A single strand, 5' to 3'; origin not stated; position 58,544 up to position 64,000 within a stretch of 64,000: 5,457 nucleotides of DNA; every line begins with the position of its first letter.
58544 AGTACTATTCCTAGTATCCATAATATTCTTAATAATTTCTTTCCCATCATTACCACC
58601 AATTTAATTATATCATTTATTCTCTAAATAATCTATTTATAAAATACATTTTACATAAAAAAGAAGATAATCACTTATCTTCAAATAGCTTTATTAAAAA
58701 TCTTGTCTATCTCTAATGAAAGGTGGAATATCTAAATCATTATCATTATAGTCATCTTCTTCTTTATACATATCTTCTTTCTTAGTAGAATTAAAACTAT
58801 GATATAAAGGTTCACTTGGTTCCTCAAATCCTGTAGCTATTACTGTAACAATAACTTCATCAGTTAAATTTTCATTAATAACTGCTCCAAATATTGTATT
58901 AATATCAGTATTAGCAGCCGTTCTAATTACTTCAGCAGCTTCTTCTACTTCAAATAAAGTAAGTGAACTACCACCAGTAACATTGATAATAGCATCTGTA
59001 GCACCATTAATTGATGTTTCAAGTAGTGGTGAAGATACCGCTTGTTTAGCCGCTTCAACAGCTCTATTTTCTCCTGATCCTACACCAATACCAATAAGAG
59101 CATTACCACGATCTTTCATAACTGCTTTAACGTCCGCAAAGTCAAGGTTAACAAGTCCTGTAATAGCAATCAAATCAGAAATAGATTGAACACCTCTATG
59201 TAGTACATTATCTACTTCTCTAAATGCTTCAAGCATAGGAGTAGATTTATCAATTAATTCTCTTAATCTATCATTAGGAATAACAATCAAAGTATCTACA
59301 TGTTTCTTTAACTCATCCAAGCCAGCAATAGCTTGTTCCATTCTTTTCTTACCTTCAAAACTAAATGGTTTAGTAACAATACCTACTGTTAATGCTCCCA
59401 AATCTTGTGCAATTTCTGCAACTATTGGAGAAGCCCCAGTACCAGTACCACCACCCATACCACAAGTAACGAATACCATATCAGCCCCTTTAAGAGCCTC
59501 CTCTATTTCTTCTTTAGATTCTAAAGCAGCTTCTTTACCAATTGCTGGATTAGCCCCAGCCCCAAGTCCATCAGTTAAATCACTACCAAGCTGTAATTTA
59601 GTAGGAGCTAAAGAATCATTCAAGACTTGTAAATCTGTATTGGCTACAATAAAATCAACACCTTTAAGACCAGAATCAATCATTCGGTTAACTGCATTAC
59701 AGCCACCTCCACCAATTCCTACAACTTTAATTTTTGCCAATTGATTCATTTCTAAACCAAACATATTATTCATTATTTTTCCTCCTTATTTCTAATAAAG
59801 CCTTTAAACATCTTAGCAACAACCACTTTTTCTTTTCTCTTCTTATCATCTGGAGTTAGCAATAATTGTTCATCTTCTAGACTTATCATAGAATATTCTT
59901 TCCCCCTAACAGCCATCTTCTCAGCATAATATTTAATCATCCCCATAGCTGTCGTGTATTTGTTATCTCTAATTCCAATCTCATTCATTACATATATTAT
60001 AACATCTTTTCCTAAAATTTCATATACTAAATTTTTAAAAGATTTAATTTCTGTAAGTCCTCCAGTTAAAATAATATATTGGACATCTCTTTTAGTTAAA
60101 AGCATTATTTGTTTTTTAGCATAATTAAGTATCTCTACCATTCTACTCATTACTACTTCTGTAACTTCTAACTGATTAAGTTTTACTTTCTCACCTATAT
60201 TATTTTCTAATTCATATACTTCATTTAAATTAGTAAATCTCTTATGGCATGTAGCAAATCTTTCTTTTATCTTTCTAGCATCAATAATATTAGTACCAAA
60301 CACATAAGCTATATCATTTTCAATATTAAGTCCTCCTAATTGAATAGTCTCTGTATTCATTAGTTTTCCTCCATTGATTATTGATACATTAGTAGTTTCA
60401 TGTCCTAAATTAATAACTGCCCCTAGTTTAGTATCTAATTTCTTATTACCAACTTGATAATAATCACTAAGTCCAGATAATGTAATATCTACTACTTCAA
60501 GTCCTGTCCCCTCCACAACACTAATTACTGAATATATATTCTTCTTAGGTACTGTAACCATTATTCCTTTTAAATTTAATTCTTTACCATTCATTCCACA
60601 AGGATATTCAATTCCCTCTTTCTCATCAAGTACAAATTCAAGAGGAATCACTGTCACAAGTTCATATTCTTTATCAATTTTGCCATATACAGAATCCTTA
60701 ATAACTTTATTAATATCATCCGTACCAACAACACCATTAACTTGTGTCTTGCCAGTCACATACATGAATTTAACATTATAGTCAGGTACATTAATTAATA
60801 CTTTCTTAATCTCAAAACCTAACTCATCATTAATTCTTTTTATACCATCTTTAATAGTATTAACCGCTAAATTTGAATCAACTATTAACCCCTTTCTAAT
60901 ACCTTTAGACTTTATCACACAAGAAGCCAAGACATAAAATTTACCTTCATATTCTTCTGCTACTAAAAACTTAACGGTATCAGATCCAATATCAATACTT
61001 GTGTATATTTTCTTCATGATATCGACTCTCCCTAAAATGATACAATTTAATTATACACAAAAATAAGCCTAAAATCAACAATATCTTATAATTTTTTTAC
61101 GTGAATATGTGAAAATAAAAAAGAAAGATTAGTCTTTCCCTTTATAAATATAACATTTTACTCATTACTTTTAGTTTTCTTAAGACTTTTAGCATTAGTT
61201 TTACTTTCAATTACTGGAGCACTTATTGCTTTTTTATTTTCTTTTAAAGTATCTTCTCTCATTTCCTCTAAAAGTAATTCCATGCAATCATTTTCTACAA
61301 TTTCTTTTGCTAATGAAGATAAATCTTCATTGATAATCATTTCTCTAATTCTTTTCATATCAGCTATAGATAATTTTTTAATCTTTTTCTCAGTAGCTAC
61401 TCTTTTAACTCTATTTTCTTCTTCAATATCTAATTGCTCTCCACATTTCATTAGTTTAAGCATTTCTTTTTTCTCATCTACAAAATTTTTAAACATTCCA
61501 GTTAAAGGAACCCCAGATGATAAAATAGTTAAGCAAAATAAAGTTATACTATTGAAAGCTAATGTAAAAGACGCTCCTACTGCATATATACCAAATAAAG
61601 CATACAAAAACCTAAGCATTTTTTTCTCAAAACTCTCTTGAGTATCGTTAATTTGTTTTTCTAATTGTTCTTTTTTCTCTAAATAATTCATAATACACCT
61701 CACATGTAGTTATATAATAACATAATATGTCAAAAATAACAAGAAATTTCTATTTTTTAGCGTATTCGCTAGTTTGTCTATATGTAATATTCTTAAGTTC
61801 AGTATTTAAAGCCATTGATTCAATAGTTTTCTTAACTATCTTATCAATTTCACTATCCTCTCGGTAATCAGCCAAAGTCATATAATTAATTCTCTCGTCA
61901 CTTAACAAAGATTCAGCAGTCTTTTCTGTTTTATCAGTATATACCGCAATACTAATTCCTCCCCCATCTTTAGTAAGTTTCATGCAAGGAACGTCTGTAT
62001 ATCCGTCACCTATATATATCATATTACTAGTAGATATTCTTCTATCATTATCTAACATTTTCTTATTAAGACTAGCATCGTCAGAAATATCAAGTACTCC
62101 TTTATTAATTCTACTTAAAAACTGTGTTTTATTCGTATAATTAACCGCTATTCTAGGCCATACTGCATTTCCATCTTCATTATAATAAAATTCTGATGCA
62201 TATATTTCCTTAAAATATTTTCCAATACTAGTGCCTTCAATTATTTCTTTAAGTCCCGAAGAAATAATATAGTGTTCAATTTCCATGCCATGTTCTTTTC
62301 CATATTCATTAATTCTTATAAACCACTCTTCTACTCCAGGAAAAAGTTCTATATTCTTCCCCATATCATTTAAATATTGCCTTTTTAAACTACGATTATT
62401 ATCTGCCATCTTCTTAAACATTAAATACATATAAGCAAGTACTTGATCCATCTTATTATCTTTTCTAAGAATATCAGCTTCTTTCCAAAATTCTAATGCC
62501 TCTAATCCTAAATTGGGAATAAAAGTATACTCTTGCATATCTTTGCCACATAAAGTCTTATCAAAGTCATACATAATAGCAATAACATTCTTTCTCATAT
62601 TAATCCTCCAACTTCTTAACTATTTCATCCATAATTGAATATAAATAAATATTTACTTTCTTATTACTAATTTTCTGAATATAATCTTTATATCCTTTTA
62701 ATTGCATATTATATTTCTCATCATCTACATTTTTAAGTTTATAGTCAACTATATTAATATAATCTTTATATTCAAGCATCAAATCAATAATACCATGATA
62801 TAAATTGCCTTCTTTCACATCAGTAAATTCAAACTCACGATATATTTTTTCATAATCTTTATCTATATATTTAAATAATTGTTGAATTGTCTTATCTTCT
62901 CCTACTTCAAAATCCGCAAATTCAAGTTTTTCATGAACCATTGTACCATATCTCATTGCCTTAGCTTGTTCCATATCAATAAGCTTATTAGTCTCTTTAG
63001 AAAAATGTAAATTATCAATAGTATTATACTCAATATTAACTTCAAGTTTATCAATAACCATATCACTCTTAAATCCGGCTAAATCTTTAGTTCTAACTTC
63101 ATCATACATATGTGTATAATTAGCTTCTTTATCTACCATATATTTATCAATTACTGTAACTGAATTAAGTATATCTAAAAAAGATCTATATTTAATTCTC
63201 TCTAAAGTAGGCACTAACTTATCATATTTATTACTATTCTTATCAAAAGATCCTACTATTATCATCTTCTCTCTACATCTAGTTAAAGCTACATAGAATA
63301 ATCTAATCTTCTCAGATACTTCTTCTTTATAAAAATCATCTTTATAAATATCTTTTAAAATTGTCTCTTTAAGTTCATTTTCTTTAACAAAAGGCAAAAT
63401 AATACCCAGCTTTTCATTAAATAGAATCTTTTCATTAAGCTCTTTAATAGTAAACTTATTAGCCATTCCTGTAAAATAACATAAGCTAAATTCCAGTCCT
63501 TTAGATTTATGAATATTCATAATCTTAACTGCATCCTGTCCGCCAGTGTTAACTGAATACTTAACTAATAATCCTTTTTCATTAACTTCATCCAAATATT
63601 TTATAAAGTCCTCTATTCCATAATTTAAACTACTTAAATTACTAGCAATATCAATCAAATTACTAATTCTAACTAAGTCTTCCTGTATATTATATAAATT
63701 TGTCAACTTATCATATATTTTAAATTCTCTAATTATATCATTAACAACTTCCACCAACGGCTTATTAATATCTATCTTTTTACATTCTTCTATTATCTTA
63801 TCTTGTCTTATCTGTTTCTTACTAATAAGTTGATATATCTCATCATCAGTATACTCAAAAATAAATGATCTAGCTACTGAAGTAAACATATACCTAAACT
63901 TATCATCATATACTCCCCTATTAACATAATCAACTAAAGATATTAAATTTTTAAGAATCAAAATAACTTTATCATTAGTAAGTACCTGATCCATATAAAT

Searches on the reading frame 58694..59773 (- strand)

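Call 64: search_protein_families(library=pfam, proteins=[window:58694-59773:-], max_evalue=0.0001)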
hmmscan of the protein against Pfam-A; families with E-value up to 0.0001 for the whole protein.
window:58694-59773:- (359 aa): 2 families
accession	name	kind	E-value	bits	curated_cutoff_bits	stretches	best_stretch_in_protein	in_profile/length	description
PF00091.31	Tubulin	-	1.4e-52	179.2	33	1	14-174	1-189/190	Tubulin/FtsZ family, GTPase domain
PF12327.13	FtsZ_C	-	1.6e-30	105.7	27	1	223-317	1-95/95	FtsZ family, C-terminal domain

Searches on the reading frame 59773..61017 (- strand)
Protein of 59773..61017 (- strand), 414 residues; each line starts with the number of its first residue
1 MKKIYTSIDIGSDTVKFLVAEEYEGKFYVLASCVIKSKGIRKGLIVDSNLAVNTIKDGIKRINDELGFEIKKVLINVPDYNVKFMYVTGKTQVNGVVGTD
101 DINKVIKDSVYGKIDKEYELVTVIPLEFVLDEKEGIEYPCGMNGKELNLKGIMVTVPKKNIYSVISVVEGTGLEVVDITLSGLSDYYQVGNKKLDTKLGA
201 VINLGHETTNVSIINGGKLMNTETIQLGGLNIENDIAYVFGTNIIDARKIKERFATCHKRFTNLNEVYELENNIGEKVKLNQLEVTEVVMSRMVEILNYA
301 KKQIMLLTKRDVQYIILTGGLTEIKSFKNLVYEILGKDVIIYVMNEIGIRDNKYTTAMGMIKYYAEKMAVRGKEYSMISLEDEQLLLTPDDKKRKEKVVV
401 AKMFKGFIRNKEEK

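Call 64: search_protein_families(library=pfam, proteins=[window:59773-61017:-], max_evalue=0.0001)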
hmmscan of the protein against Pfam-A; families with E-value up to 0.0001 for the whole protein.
window:59773-61017:- (414 aa): 4 families
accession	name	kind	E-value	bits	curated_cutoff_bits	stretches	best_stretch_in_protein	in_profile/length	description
PF14450.12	FtsA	-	5.5e-21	75.7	31.8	1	200-359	1-127/127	Cell division protein FtsA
PF11104.14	PilM_2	-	4.3e-13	49.3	27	1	8-341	2-304/340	Type IV pilus assembly protein PilM;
PF02491.25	SHS2_FTSA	-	9.6e-12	45.5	25.4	1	83-155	5-79/79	SHS2 domain inserted in FTSA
PF06723.19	MreB_Mbl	-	7.7e-05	22.1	27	0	201-341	149-303/327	MreB/Mbl protein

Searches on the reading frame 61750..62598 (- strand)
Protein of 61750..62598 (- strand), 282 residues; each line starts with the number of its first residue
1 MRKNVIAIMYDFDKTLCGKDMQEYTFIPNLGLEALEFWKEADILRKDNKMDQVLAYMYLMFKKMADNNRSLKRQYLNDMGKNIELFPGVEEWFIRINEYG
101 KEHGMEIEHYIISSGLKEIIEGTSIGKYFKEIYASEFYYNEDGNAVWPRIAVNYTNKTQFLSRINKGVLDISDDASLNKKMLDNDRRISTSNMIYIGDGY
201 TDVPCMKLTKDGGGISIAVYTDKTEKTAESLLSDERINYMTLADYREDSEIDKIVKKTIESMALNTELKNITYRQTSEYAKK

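Call 64: search_protein_families(library=pfam, proteins=[window:61750-62598:-], max_evalue=0.0001)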
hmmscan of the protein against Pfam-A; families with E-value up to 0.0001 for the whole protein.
window:61750-62598:- (282 aa): 2 families
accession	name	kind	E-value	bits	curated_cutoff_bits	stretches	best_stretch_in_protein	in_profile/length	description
PF12710.13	HAD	-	2.8e-10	41.4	27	1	8-207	1-189/189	haloacid dehalogenase-like hydrolase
PF06888.18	Put_Phosphatase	-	2.2e-07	31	27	1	8-208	3-188/234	Putative Phosphatase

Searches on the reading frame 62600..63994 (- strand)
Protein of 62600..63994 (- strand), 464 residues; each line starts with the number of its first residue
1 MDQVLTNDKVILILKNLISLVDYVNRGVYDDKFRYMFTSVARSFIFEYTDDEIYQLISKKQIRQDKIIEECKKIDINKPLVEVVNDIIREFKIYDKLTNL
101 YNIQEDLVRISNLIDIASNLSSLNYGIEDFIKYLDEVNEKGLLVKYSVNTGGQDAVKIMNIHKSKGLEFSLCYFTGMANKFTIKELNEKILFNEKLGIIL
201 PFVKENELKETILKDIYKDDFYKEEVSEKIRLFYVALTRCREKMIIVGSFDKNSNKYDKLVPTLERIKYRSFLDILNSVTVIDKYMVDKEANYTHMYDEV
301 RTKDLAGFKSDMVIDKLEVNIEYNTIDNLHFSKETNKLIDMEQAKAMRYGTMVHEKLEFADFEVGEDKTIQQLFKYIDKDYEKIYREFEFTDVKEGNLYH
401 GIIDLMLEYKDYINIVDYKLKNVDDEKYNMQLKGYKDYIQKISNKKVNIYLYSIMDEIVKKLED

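Call 64: search_protein_families(library=pfam, proteins=[window:62600-63994:-], max_evalue=0.0001)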
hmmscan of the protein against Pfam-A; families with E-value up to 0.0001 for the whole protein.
window:62600-63994:- (464 aa): 2 families
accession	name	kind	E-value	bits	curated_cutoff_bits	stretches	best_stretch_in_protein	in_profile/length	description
PF13361.12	UvrD_C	-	7.4e-12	45.8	25.6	1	17-246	158-345/350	UvrD-like helicase C-terminal domain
PF13538.12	UvrD_C_2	-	4.2e-07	30.2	27.4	0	226-247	31-52/52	UvrD-like helicase C-terminal domain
